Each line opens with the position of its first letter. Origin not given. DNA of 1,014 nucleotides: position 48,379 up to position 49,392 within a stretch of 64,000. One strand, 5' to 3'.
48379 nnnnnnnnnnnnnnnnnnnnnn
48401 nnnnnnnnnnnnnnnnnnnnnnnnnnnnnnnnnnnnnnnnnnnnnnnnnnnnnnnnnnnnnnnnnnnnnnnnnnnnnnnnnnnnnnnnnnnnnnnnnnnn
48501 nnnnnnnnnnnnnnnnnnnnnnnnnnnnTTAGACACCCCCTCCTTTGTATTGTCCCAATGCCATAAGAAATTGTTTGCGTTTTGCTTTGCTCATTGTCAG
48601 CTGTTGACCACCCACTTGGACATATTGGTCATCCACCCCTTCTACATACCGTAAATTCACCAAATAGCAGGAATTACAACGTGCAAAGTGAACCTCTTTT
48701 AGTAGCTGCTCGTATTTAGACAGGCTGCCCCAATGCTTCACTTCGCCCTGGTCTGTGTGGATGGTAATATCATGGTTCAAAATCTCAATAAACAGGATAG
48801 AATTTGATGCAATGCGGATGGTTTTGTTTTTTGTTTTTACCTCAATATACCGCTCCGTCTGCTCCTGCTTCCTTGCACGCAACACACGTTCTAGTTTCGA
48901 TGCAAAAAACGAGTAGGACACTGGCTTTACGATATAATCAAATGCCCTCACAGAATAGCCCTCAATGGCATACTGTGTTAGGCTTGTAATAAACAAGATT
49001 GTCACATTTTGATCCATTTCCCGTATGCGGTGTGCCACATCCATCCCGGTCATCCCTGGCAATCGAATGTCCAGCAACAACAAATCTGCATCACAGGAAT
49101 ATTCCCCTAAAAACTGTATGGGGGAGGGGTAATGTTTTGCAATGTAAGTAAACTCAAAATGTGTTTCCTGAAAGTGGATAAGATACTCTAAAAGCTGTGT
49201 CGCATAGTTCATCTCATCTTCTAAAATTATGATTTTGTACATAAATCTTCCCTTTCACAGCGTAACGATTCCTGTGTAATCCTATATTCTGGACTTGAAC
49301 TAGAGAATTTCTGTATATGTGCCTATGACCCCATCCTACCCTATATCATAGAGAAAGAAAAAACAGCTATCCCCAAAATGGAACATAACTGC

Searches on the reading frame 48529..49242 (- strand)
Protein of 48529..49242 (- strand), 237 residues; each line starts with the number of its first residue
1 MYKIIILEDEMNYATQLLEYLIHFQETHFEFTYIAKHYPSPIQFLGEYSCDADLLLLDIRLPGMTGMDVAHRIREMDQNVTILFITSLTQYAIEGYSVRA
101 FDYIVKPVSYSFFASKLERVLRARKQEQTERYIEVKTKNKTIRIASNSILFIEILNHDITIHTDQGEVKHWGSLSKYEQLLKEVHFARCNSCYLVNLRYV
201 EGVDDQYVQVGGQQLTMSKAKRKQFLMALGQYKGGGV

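Call 77: search_protein_families(library=pfam, proteins=[window:48529-49242:-], max_evalue=0.001)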
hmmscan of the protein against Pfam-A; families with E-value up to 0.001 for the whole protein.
window:48529-49242:- (237 aa): 2 families
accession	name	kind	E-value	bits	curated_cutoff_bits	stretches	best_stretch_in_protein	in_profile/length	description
PF00072.30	Response_reg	-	6e-14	52.6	30.2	1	4-109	1-102/111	Response regulator receiver domain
PF04397.21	LytTR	-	1e-13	51.7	22.6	1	140-229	2-97/98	LytTr DNA-binding domain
